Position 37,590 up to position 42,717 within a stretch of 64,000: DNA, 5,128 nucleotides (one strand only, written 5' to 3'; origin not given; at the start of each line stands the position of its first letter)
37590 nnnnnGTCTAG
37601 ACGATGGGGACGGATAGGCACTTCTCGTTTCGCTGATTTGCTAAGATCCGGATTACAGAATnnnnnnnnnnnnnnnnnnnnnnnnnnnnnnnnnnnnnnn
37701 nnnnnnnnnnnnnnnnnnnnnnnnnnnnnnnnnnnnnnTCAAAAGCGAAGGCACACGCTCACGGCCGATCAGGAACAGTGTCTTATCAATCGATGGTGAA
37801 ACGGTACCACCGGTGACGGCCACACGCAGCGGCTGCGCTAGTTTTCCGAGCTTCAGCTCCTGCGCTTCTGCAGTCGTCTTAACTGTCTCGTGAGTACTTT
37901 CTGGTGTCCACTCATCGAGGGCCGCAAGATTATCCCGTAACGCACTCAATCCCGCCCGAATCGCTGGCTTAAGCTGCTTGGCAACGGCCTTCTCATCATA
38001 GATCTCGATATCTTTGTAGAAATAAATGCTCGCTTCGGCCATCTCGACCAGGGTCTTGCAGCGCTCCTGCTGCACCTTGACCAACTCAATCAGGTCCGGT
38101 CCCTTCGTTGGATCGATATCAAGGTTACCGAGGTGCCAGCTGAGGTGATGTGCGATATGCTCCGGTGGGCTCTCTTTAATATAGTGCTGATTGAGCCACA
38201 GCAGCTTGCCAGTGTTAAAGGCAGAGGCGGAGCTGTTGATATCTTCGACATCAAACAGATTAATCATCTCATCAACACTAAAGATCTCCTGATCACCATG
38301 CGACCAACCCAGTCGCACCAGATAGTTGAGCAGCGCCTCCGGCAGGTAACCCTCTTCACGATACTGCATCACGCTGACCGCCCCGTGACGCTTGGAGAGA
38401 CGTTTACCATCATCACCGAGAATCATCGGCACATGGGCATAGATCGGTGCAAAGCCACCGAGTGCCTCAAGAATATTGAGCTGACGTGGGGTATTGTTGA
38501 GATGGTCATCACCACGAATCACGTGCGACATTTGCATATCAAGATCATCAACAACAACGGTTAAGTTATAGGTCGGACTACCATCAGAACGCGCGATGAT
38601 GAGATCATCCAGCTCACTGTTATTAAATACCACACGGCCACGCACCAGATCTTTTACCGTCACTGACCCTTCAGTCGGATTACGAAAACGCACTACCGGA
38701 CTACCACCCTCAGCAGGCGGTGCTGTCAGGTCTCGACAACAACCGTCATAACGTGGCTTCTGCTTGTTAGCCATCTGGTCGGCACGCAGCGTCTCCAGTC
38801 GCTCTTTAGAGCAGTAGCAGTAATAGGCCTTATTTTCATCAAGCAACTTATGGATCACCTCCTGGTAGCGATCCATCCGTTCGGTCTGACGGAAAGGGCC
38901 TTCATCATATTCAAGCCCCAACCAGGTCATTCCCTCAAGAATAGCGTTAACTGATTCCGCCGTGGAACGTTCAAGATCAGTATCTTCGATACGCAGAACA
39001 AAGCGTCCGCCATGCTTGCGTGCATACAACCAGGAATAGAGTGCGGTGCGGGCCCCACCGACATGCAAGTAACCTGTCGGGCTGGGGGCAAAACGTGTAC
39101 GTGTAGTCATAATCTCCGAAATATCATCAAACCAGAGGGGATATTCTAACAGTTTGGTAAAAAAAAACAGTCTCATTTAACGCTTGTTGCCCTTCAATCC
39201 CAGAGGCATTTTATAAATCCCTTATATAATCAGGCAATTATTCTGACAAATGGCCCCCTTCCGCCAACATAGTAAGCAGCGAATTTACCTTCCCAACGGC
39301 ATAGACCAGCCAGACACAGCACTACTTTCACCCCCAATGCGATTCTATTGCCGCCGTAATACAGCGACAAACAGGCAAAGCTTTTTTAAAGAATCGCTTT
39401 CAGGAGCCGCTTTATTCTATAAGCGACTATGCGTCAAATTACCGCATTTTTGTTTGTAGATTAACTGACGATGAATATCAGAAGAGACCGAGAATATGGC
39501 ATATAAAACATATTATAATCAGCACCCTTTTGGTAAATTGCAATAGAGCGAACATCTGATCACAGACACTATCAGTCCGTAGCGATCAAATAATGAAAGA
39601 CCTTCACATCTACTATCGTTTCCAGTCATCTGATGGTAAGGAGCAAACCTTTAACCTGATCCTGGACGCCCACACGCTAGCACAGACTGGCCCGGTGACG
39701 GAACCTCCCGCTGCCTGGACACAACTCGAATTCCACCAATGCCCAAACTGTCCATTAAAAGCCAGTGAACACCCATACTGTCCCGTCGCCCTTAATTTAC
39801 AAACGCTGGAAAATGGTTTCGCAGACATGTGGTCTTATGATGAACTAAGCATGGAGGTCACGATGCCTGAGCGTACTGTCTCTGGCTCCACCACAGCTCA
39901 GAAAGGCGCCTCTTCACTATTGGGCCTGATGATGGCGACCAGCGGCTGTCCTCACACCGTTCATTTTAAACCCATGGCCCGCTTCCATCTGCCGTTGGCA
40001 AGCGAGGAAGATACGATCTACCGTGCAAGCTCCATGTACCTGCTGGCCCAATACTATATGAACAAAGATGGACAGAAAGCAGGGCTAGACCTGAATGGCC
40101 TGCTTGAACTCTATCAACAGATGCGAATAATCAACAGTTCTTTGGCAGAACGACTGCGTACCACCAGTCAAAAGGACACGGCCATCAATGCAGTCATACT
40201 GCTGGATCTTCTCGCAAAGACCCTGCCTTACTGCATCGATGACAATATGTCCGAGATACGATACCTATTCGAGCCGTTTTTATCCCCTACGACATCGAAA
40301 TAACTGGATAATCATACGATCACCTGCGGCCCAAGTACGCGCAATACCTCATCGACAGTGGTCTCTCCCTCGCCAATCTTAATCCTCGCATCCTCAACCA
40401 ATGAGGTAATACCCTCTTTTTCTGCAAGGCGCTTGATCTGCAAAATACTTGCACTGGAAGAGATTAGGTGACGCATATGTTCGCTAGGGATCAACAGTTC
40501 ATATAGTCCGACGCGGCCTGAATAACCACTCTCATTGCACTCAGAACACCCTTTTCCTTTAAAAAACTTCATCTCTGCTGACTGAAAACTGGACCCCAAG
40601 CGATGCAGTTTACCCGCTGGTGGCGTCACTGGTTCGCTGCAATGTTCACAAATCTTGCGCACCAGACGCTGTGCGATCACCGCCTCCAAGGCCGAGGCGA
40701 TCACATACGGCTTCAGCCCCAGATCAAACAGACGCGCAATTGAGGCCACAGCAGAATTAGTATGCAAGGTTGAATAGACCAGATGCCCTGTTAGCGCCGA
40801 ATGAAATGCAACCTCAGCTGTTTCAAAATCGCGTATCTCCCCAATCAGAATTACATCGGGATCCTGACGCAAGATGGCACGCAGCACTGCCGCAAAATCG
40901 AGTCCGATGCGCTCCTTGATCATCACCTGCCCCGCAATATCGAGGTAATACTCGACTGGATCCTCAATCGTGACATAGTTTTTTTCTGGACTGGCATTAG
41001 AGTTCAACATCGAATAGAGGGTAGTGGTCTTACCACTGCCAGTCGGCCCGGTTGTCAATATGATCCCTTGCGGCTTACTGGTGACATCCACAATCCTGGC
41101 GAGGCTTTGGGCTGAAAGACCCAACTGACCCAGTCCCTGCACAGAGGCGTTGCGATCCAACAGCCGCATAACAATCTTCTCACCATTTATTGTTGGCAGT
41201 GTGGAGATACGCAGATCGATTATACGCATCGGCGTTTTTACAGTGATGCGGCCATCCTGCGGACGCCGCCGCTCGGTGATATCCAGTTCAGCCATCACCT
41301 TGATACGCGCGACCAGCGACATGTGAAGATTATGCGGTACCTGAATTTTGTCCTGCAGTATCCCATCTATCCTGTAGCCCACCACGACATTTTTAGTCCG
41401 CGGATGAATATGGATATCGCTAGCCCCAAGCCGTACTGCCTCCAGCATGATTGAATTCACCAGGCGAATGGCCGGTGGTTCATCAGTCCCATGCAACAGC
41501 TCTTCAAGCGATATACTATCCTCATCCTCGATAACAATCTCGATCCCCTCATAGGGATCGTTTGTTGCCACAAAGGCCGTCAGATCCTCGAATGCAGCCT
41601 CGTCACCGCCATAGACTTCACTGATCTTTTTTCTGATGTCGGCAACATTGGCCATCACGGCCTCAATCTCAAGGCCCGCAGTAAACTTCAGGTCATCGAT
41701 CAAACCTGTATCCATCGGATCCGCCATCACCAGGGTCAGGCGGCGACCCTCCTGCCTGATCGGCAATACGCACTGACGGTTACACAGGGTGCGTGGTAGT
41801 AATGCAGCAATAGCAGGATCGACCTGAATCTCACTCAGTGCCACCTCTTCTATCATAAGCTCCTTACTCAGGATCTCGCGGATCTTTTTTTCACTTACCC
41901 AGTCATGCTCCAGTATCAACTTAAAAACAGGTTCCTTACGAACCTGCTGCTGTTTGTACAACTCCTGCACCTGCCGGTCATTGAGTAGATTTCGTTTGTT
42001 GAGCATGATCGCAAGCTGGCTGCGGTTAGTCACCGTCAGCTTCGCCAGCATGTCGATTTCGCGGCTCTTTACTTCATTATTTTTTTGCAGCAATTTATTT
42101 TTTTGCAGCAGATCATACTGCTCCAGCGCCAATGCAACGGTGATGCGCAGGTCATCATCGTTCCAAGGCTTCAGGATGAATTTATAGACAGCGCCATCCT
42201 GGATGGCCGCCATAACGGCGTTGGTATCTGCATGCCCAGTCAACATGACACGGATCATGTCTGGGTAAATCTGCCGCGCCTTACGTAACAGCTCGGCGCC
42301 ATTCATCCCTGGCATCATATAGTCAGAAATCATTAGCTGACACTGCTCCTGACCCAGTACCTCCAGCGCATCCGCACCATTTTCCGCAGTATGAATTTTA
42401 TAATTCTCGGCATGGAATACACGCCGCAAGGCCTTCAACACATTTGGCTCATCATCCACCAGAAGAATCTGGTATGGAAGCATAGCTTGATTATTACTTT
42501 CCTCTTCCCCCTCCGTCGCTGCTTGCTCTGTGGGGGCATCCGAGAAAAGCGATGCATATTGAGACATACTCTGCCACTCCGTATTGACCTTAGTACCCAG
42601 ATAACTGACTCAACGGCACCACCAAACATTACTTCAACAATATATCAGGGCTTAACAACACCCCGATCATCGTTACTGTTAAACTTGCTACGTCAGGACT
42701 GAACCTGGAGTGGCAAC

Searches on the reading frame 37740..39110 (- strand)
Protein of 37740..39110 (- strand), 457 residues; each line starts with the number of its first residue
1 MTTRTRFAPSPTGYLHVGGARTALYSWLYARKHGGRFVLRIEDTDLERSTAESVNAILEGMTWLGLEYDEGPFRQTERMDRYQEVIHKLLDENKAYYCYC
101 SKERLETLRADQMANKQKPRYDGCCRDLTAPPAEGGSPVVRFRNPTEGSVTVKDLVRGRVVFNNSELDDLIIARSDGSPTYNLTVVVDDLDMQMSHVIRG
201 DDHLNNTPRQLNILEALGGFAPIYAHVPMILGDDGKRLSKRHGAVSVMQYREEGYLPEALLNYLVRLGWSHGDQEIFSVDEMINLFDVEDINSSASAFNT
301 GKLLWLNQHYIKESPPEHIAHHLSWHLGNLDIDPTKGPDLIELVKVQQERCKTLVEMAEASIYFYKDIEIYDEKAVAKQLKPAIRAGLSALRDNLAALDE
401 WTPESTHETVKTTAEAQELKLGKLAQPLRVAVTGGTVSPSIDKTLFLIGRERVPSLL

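Call 11: find_related_loci(query=window:37740-39110:-, collection=genome_contigs, flank=10000)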
Query window:37740-39110:- (457 aa) in genome_contigs; peptide patterns used: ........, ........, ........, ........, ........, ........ (x = any residue, [..] = any of these).
600 stretches matched a pattern (row limit reached: there are more); 585 encode a relative of the query (tblastn E <= 1e-3); the best 80 are kept; 80 distinct loci.
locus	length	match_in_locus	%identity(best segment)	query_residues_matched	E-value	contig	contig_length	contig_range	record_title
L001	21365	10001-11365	94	1-453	0e+0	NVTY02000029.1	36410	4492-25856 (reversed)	MAG: Thiotrichaceae bacterium isolate NORP103 14910, whole genome shotgun sequence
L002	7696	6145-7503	91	1-453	0e+0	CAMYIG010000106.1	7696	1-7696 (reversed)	MAG: uncultured Gammaproteobacteria bacterium isolate FO_M_Gamma_032.1 genome assembly, contig: scaffold_8230, whole gen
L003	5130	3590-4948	77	1-453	0e+0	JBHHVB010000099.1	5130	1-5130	MAG: Gammaproteobacteria bacterium isolate S.4.sp3_bin.46 NODE_8253_length_5130_cov_6.613202, whole genome shotgun seque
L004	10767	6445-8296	74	1-450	0e+0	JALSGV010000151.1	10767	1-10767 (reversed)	MAG: Gammaproteobacteria bacterium isolate 354-166_maxbin2_scaf2bin.143 354-166_scaffold_6112_c1, whole genome shotgun s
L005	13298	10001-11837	73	1-450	0e+0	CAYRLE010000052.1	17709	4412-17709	MAG TPA_asm: uncultured Gammaproteobacteria bacterium isolate SRP216583_co2_126 genome assembly, contig: NODE_2354_lengt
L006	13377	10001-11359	73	1-453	0e+0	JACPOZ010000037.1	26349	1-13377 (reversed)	MAG: Gammaproteobacteria bacterium isolate NC_groundwater_614_Pr5_B-0.1um_57_15 alan_book_18_scaffold_213808, whole geno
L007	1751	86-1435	74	1-452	0e+0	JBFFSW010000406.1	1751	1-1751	MAG: Thiohalomonadaceae bacterium isolate Mix_mud21.2022.07.6 k141_1130618_length_1751_cov_8.3839, whole genome shotgun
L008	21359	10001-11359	72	1-453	0e+0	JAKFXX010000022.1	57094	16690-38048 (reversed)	MAG: Gammaproteobacteria bacterium isolate ND4_Bin_8 ND4_0000028, whole genome shotgun sequence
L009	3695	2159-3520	73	1-453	0e+0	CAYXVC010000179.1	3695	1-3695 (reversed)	MAG TPA_asm: uncultured Gammaproteobacteria bacterium isolate SRP128015_co1_78 genome assembly, contig: NODE_47649_lengt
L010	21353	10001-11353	73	1-452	0e+0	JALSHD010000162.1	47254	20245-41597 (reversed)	MAG: Chromatiales bacterium isolate 354-166_metabat1_scaf2bin.070 354-166_scaffold_605_c1, whole genome shotgun sequence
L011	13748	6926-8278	73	1-452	0e+0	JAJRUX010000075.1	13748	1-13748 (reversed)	MAG: Gammaproteobacteria bacterium isolate Dive96_bin10.247 k141_1504413, whole genome shotgun sequence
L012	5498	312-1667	73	1-452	0e+0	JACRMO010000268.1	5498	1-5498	MAG: Gammaproteobacteria bacterium isolate NC_groundwater_1909_Pr3_S2p5_61_7 SR2-18-S2p5_coassembly_scaffold_293827, who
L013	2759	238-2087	72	1-450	0e+0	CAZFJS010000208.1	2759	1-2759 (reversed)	MAG TPA_asm: uncultured Gammaproteobacteria bacterium isolate binchicken_co253_215 genome assembly, contig: NODE_40413_l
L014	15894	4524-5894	72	1-452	0e+0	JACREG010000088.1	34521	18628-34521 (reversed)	MAG: Gammaproteobacteria bacterium isolate NC_groundwater_1693_Pr3_B-0.1um_62_12 SR-2_scaffold_141_1673193, whole genome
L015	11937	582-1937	73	1-453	0e+0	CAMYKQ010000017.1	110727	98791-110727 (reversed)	MAG: uncultured Gammaproteobacteria bacterium isolate Biocath_Gamma_008 genome assembly, contig: k127_9986, whole genome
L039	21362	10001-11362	71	1-455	0e+0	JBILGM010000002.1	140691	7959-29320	MAG: Methylococcaceae bacterium isolate ME2016-09-28_3300042471_group7_bin120 Rohwer_bin2415_scaffold_19_c2, whole genom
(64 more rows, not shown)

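Call 94: search_protein_families(library=pfam, proteins=[L001:12335-13261:+, L001:13390-16782:+, L001:16779-17642:+, L001:17647-18267:+, L001:18286-19506:+, L001:19525-20835:+, L039:12357-15530:-, L039:15534-16193:-, L039:16969-17340:-], max_evalue=0.0001)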
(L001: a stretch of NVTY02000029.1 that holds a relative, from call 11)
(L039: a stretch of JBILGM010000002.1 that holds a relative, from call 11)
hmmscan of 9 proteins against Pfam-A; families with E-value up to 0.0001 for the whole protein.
L001:12335-13261:+ (308 aa): 1 family
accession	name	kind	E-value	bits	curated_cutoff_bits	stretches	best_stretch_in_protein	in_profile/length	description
PF13182.11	DUF4007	-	4.6e-83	279.1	27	1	10-299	1-288/288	Protein of unknown function (DUF4007)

L001:13390-16782:+ (1130 aa): 0 families

L001:16779-17642:+ (287 aa): 1 family
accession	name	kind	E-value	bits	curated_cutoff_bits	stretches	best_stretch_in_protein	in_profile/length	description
PF01507.26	PAPS_reduct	-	1.5e-10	41.8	22.5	1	16-131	2-114/175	Phosphoadenosine phosphosulfate reductase domain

L001:17647-18267:+ (206 aa): 0 families

L001:18286-19506:+ (406 aa): 1 family
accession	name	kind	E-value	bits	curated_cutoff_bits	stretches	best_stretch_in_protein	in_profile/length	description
PF14072.11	DndB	-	1.3e-27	97.2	29.1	1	7-296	2-258/338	DNA-sulfur modification-associated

L001:19525-20835:+ (436 aa): 1 family
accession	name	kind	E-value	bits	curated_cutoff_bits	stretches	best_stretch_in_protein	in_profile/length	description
PF03235.19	GmrSD_N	-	4.7e-17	63.2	33.2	1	26-157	14-198/199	GmrSD restriction endonuclease, N-terminal domain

L039:12357-15530:- (1057 aa): 5 families
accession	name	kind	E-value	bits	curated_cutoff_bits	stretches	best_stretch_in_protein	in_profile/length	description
PF18766.7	SWI2_SNF2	-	2.2e-67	227.4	26.7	1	268-488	1-216/221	SWI2/SNF2 ATPase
PF04313.20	HSDR_N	-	2.2e-40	139.1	25.1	1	7-210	7-196/198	Type I restriction enzyme R protein N terminus (HSDR_N)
PF11867.13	T1RH-like_C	-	1.9e-35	123.3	26.8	1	722-1044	3-323/329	Type I restriction enzyme HindI endonuclease subunit-like, C-terminal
PF22679.2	T1R_D3-like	-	3.8e-18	66.8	27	1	633-704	84-157/158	Type I restriction enzyme subunit R domain 3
PF04851.21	ResIII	-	1.2e-15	58.2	22.5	1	275-427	10-162/164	Type III restriction enzyme, res subunit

L039:15534-16193:- (219 aa): 1 family
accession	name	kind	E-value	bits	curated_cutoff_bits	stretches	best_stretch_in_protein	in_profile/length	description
PF01420.25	Methylase_S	-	7.5e-09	36.4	22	1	32-170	1-138/168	Type I restriction modification DNA specificity domain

L039:16969-17340:- (123 aa): 1 family
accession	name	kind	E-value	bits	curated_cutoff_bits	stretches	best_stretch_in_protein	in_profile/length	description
PF01850.27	PIN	-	2.2e-12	48.1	23.6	1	6-109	2-116/120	PIN domain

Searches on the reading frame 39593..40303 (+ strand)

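Call 69: search_protein_families(library=pfam, proteins=[window:39593-40303:+], max_evalue=0.00001)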
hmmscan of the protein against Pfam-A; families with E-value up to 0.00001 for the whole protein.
window:39593-40303:+ (236 aa): 1 family
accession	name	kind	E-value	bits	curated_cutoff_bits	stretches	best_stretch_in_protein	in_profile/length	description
PF21842.1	DUF6901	-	5.7e-77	258.5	27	1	6-227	1-222/222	Domain of unknown function (DUF6901)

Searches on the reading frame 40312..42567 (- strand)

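Call 69: search_protein_families(library=pfam, proteins=[window:40312-42567:-], max_evalue=0.00001)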
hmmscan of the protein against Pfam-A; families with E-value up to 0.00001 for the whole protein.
window:40312-42567:- (751 aa): 3 families
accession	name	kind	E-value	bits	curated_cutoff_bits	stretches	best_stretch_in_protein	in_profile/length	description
PF00437.27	T2SSE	-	4.2e-128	427.5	24.9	1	361-743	3-370/370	Type II/IV secretion system protein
PF00072.30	Response_reg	-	5.5e-26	91.3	30.2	1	34-143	1-109/111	Response regulator receiver domain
PF05157.20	MshEN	-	1.3e-19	70.4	23.1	1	240-324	4-89/90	MshEN domain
